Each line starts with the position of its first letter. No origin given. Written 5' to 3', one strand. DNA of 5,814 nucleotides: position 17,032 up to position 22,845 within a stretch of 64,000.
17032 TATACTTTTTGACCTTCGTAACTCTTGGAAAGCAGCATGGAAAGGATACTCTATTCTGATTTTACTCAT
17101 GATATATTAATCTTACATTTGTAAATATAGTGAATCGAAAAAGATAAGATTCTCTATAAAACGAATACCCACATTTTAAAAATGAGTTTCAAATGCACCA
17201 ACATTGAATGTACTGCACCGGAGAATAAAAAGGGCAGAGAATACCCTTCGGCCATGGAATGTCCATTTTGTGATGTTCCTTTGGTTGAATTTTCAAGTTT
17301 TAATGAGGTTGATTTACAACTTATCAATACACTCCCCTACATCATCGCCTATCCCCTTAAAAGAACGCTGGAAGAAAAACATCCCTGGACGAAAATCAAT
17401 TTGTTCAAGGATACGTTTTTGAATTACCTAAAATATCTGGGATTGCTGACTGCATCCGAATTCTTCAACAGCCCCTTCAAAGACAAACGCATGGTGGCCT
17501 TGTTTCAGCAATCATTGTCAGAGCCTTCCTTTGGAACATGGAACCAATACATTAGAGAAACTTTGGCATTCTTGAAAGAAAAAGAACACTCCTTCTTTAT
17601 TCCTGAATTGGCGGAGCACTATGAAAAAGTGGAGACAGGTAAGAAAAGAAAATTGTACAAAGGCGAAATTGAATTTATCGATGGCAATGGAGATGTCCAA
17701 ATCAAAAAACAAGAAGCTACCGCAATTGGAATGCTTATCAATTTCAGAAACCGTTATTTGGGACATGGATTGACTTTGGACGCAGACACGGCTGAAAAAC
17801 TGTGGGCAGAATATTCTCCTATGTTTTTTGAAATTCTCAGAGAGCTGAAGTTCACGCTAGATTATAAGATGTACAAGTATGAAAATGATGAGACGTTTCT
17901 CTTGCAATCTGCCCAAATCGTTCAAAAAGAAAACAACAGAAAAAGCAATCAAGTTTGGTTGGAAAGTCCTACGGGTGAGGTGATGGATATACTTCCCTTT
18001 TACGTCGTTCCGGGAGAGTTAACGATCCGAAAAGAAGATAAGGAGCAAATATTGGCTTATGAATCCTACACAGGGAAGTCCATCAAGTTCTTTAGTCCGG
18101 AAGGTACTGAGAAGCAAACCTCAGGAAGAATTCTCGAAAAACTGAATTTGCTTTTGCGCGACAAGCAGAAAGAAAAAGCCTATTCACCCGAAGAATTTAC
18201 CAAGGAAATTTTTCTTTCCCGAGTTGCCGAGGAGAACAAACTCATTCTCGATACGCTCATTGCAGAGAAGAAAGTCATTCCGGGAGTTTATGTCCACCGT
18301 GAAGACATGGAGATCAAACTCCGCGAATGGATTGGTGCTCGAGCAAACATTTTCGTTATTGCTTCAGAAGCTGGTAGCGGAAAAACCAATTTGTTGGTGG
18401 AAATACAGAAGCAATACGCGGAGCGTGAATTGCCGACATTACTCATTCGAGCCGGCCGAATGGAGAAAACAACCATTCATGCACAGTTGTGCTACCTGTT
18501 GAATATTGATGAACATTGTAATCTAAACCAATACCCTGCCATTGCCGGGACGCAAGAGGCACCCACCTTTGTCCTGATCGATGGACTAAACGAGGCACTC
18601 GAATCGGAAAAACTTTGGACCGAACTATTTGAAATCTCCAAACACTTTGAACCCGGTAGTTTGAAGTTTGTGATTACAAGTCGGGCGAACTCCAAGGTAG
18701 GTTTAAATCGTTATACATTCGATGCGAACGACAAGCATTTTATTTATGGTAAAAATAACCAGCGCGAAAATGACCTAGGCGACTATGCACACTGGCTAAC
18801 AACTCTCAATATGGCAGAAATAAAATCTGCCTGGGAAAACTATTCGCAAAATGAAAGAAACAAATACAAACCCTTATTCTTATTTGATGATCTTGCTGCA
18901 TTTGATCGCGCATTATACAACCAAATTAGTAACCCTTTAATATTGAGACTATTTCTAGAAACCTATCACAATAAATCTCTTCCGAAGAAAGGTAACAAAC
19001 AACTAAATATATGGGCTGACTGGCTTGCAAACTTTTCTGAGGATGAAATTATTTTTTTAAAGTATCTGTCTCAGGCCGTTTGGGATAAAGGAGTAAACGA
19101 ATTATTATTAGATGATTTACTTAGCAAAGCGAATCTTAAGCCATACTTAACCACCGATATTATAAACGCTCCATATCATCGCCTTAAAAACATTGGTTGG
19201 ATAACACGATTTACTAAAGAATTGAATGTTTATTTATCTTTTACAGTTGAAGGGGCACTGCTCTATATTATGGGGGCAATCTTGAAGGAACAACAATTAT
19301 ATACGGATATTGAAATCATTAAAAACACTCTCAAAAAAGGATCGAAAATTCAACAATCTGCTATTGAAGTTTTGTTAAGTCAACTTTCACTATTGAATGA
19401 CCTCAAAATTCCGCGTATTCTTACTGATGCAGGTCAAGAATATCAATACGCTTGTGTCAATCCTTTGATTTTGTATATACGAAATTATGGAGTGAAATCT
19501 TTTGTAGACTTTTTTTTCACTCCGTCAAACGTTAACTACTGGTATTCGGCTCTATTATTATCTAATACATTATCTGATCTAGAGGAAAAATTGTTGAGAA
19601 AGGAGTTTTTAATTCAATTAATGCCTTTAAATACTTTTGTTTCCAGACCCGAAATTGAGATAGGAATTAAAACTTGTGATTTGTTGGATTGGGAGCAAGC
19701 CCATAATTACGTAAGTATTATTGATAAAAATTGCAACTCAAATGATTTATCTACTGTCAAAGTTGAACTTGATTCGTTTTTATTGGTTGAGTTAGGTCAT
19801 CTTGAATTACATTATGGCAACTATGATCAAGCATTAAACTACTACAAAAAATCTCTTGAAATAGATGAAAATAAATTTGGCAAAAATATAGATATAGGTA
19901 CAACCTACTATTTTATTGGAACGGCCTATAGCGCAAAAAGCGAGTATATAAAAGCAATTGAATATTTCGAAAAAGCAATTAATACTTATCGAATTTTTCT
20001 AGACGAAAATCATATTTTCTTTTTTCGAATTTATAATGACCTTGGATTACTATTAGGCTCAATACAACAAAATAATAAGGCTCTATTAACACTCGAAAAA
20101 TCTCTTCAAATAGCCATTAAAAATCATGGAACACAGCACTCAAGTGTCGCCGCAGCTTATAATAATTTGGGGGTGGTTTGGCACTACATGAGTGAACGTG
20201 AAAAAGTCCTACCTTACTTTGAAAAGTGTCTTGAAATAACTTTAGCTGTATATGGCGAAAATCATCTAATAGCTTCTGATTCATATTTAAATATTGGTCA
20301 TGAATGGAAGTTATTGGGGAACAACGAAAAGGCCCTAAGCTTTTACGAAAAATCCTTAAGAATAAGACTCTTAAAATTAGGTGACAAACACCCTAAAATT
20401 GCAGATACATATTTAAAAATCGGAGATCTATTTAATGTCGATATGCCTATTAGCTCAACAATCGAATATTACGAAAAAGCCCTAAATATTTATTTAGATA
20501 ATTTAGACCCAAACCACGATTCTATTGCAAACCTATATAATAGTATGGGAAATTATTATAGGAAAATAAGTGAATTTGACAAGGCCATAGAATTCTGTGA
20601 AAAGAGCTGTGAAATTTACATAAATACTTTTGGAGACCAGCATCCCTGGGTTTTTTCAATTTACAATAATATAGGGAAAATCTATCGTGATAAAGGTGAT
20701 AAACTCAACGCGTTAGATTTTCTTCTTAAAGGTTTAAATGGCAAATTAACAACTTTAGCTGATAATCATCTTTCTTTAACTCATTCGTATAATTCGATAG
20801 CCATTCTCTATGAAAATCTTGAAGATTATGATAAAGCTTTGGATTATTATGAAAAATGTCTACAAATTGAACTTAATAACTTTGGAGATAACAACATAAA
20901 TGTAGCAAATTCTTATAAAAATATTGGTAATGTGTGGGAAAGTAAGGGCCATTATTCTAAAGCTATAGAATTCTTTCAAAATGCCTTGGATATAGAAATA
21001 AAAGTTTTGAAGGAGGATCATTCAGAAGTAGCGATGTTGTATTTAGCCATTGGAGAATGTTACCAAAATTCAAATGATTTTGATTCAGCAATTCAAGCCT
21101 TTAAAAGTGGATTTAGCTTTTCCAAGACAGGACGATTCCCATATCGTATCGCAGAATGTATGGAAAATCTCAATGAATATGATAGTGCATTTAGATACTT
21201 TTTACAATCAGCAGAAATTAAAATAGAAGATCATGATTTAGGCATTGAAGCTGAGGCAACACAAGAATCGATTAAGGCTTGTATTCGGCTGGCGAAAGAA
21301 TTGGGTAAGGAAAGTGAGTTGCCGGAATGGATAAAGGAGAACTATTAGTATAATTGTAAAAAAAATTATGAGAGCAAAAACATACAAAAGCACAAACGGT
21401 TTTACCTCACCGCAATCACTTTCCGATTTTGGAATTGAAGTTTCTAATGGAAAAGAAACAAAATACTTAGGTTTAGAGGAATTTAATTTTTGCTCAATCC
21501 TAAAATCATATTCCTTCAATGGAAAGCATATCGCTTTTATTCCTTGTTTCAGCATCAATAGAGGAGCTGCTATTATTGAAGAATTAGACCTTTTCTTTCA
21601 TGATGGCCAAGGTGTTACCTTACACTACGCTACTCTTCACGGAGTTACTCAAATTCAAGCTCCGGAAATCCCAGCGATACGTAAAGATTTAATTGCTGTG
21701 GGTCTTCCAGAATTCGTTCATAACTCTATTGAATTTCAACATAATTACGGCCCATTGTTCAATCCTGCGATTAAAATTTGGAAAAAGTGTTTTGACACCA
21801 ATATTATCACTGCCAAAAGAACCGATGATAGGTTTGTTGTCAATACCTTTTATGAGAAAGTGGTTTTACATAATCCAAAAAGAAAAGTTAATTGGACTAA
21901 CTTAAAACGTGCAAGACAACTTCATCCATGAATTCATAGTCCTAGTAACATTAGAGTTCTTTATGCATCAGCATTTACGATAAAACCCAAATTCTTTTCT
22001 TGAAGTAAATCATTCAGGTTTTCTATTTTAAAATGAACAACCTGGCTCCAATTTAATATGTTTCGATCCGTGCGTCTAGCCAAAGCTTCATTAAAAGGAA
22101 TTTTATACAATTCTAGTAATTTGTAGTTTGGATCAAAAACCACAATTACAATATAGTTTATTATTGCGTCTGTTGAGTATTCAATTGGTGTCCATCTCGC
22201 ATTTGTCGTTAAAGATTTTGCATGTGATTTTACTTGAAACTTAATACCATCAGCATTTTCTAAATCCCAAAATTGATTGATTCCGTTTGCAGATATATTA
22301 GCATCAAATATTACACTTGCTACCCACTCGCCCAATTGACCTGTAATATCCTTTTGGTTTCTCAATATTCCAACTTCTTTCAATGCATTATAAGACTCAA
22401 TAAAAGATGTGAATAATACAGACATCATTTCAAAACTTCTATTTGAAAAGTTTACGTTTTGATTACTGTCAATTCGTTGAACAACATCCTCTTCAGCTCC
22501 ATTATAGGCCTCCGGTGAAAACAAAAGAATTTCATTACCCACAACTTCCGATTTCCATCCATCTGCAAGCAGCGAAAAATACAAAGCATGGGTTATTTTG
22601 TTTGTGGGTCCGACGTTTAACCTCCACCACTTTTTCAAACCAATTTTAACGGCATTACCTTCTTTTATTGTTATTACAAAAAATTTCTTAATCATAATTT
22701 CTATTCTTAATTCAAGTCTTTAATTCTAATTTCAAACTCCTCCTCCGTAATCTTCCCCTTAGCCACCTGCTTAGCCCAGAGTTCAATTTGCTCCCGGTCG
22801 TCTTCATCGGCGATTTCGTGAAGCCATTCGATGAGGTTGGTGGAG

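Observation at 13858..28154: Three adjacent giant genes share one N-terminal HEPN-like (Rx4-6H) module in different chassis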

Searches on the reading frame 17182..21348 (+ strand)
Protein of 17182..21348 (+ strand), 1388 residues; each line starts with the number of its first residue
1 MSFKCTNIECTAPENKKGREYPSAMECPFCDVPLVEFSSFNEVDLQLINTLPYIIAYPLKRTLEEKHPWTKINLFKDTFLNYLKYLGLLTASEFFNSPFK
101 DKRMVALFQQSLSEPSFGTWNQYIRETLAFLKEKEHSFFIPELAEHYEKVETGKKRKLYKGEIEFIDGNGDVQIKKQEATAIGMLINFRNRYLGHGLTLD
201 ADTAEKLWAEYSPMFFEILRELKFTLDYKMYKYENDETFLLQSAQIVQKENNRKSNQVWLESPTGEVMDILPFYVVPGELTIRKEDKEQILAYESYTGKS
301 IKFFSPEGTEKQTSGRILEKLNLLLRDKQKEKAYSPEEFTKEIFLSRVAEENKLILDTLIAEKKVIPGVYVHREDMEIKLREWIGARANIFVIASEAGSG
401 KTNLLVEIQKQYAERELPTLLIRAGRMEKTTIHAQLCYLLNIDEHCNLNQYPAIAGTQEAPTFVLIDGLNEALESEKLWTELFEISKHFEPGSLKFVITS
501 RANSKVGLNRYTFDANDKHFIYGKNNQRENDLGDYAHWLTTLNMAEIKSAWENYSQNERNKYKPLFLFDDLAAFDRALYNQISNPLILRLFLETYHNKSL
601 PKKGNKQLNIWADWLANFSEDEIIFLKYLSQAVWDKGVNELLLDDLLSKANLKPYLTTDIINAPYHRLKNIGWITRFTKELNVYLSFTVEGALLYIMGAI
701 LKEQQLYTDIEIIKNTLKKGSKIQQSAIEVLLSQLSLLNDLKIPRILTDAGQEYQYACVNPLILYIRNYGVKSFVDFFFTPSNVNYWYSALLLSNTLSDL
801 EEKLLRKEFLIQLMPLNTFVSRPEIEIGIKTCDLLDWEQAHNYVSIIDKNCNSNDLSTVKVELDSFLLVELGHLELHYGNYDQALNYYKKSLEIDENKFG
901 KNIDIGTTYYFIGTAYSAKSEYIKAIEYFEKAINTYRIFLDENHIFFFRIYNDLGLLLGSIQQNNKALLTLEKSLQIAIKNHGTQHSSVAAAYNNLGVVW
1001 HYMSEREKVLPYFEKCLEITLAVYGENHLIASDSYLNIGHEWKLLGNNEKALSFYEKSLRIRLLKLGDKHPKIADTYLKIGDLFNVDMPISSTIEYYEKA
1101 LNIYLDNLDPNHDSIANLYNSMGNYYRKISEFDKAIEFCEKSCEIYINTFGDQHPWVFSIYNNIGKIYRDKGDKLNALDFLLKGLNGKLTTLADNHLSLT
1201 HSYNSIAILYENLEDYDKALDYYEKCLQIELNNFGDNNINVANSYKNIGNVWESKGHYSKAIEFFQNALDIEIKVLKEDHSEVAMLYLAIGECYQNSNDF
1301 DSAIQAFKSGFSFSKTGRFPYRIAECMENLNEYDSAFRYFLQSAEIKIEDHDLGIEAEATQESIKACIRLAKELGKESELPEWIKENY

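Call 6: search_protein_families(library=pfam, proteins=[window:17182-21348:+], max_evalue=0.1)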
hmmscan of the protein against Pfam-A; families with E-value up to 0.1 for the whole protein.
window:17182-21348:+ (1388 aa): 19 families
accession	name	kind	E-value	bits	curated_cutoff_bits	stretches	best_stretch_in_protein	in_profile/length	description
PF13424.12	TPR_12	-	3.4e-70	232.7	30.1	8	1202-1271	5-74/77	Tetratricopeptide repeat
PF00515.34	TPR_1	-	1.8e-45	151.4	27.8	7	1203-1230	4-31/34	Tetratricopeptide repeat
PF13374.12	TPR_10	-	4.6e-44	147.6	27.5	5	989-1028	1-40/42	Tetratricopeptide repeat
PF07719.23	TPR_2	-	5.6e-36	120.1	27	5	1203-1232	4-33/34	Tetratricopeptide repeat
PF13181.12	TPR_8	-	5.4e-33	110.8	25.7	6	1201-1232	2-33/34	Tetratricopeptide repeat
PF24885.1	TPR_NPHP3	-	3e-32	112.3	100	4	1032-1145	99-212/239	Nephrocystin-3 TPR domain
PF13176.12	TPR_7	-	1.7e-23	81.1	27.9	1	1204-1231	3-30/36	Tetratricopeptide repeat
PF14938.12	SNAP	-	4.8e-13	49.6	25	3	1068-1233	29-188/282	Soluble NSF attachment protein, SNAP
PF25068.1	ARM_TT21_4th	-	4.6e-10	40.4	30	1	912-1023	5-106/153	Tetratricopeptide repeat protein 21 forth ARM domain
PF13428.12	TPR_14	-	9.3e-10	38.7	23.5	0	1206-1229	7-30/44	Tetratricopeptide repeat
PF13174.12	TPR_6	-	2.6e-07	31.3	26.3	0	1206-1228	6-28/33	Tetratricopeptide repeat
PF14559.12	TPR_19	-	1e-06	29.4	25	0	1256-1308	5-49/68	Tetratricopeptide repeat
PF17874.7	TPR_MalT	-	8e-05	22.5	45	0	1211-1315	51-153/336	MalT-like TPR region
PF04212.24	MIT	-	0.00013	22.4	30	0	1206-1228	10-32/66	MIT (microtubule interacting and transport) domain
PF10602.15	RPN7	-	0.00021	21.5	29.6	0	1099-1144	21-64/174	26S proteasome subunit RPN7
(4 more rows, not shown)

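Call 7: search_protein_families(library=padloc, proteins=[window:17182-21348:+], max_evalue=0.1)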
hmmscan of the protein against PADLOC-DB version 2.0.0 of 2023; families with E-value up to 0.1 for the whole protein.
window:17182-21348:+ (1388 aa): 3 families
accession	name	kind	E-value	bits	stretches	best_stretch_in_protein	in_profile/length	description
PDLC01169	TPR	-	6.6e-16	56.5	4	1202-1305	111-209/252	TPR repeats containing protein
PDLC02164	Avs2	-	3.3e-08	29.8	1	377-481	333-439/1504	-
PDLC04140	mad8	-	0.035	11.6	0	388-599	27-151/314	mads_8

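Call 12: search_protein_families(library=ncbifam, proteins=[window:17182-21348:+], max_evalue=1)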
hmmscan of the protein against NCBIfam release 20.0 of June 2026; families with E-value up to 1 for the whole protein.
window:17182-21348:+ (1388 aa): 20 families
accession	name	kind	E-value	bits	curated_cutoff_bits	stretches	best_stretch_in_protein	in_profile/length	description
NF040586.1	FxSxx_TPR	equivalog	8.7e-30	103.9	300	2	879-1196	399-720/830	FxSxx-COOH system tetratricopeptide repeat protein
NF053520.1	HK_Porph_FimS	equivalog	5.4e-20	71.2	600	5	1176-1317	142-277/618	sensor histidine kinase FimS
NF040959.1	MamA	equivalog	1.4e-14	54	200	2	875-1020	47-169/204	magnetosome protein MamA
NF002725.1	PRK02603.1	equivalog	1.3e-13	51.3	143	4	1214-1308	49-137/173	photosystem I assembly protein Ycf3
NF041717.1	HaaA_phane_TPR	equivalog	1.6e-09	36.5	1125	1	978-1330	541-878/882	cyclophane-containing RiPP biosynthesis TPR protein HaaT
TIGR02552.1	LcrH_SycD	equivalog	7.5e-09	35.4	104.8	1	1287-1351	55-120/136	SycD/LcrH family type III secretion system chaperone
TIGR02521.1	type_IV_pilW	equivalog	2.3e-07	30.6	154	2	1201-1359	66-214/234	type IV pilus biogenesis/stability protein PilW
TIGR02795.1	tol_pal_ybgF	equivalog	2e-05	25.2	90.1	1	875-936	12-69/119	tol-pal system protein YbgF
NF047481.1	lipo_LIC12587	subfamily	2.5e-05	23.8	200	1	844-933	40-121/213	LIC12587 family lipoprotein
NF008757.0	PRK11788.1-5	equivalog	2.7e-05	23.5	363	0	1200-1277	141-215/388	lipopolysaccharide assembly protein LapB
TIGR02917.1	PEP_TPR_lipo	equivalog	0.00016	19.7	312.2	0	1202-1263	467-527/899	XrtA/PEP-CTERM system TPR-repeat protein PrsT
NF053617.1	SARPRegAfsRStmc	equivalog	0.00067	17.7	1430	1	1188-1326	764-905/986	SARP-family global regulator AfsR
TIGR00540.1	TPR_hemY_coli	hypoth_equivalog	0.0035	16.2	142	0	1280-1342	322-384/385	heme biosynthesis-associated TPR protein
NF002198.0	PRK01060.1-3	equivalog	0.01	15.5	244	0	1213-1258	112-157/253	deoxyribonuclease IV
NF033762.1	social_mot_Tgl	equivalog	0.013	14.8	225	0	1204-1270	69-128/252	social motility TPR repeat lipoprotein Tgl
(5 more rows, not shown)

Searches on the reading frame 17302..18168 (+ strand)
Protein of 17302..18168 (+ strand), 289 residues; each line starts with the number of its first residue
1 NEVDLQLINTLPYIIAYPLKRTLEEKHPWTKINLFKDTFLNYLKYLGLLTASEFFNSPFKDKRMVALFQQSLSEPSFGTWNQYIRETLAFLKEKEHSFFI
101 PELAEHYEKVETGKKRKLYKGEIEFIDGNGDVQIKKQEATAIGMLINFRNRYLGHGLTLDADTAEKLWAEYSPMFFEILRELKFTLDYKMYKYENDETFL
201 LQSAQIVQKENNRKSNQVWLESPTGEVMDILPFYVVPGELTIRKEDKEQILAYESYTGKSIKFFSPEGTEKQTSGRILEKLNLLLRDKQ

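Call 14: find_homologous_proteins(query=window:17302-18168:+)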
Query seq(289 aa) (289 aa): 67 proteins with E <= 0.001 among 835 candidates.
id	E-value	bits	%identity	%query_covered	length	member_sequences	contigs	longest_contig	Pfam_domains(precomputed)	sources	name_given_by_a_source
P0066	4.7e-139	481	75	100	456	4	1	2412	-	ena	-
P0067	2.9e-129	449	69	100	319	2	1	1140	-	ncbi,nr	ncbi:MAG: hypothetical protein EBY31_08650, partial [Flavobacteriia bacterium]|nr:hypothetical prote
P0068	3.7e-126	438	67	99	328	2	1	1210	-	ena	-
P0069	1.6e-123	430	65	96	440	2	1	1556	-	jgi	jgi:hypothetical protein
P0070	6.5e-121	421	67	99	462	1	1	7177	-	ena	-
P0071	3.8e-117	409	69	87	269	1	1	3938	-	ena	-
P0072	1.1e-116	407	64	99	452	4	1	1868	PF00536.38,PF07647.25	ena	-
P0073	4.9e-110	386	66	89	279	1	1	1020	-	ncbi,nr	ncbi:MAG: hypothetical protein EBZ94_08250, partial [Crocinitomicaceae bacterium]|nr:hypothetical pr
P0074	1.3e-107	378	64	91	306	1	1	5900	-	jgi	-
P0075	1.1e-106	375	60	99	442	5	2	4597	-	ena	-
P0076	5.5e-105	369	64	91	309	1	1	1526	-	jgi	jgi:hypothetical protein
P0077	1.2e-103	365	66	84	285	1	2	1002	-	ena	-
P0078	1.6e-101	358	62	90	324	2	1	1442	-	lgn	-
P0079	3.2e-101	357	71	78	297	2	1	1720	-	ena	-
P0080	3.3e-100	353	71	78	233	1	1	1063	-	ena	-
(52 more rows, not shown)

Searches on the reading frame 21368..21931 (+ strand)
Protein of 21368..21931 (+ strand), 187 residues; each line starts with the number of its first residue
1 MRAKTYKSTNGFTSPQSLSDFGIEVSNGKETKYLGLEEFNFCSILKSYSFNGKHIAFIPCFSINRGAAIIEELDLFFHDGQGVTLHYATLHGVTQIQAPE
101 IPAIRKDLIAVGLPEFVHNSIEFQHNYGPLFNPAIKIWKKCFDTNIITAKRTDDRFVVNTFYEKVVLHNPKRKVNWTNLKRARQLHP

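Call 6: search_protein_families(library=pfam, proteins=[window:21368-21931:+], max_evalue=0.1)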
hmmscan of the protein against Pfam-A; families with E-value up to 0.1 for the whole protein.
window:21368-21931:+ (187 aa): 0 families

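Call 7: search_protein_families(library=padloc, proteins=[window:21368-21931:+], max_evalue=0.1)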
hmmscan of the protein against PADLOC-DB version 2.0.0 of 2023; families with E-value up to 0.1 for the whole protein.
window:21368-21931:+ (187 aa): 0 families

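Call 12: search_protein_families(library=ncbifam, proteins=[window:21368-21931:+], max_evalue=1)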
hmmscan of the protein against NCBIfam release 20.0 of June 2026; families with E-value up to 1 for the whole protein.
window:21368-21931:+ (187 aa): 1 family
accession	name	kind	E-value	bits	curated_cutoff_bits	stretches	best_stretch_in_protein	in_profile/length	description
NF041243.1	T6SS_IglJ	equivalog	0.073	12.4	100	1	40-73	15-48/223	type VI secretion system baseplate protein IglJ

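Call 72: search_solved_structures(query=window:21368-21931:+, max_evalue=1)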
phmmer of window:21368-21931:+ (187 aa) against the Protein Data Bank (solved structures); distinct sequences matched with E-value up to 1: 0.

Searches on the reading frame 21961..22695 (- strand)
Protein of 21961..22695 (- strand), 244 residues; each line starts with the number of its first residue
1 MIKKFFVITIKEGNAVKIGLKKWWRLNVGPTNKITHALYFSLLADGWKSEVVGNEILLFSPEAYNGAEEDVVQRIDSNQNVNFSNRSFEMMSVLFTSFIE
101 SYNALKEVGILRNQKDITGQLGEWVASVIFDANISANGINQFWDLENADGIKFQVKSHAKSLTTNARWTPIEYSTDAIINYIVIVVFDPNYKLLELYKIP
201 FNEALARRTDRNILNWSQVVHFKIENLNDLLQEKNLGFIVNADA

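Call 6: search_protein_families(library=pfam, proteins=[window:21961-22695:-], max_evalue=0.1)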
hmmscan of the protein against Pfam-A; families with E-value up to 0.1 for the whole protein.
window:21961-22695:- (244 aa): 1 family
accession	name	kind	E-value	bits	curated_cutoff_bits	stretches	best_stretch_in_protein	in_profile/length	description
PF06770.17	Arif-1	-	0.062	13.5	27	0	178-235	82-139/190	Actin-rearrangement-inducing factor (Arif-1)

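Call 7: search_protein_families(library=padloc, proteins=[window:21961-22695:-], max_evalue=0.1)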
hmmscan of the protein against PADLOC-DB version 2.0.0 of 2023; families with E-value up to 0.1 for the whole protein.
window:21961-22695:- (244 aa): 3 families
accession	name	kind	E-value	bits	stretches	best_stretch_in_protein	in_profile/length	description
PDLC03212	mREase_II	-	7.3e-07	27.2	1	103-202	21-120/161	Type II methyl-directed restriction enzyme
PDLC03205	mREase_II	-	0.00016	19.3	1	95-208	21-139/172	Type II methyl-directed restriction enzyme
PDLC03214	mREase_II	-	0.00036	18.7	1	95-203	10-123/164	Type II methyl-directed restriction enzyme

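Call 12: search_protein_families(library=ncbifam, proteins=[window:21961-22695:-], max_evalue=1)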
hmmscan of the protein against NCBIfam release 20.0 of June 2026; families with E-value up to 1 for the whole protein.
window:21961-22695:- (244 aa): 0 families

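Call 73: search_solved_structures(query=window:21961-22695:-, max_evalue=1)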
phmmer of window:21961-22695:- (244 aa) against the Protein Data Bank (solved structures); distinct sequences matched with E-value up to 1: 2.
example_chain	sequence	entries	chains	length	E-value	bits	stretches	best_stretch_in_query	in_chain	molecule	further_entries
8q5m_A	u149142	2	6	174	1.3e-08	38.2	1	99-203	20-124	Restriction endonuclease (Eco15I)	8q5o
8q5n_A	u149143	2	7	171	0.0057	19.8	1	100-201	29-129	Restriction endonuclease (NhoI)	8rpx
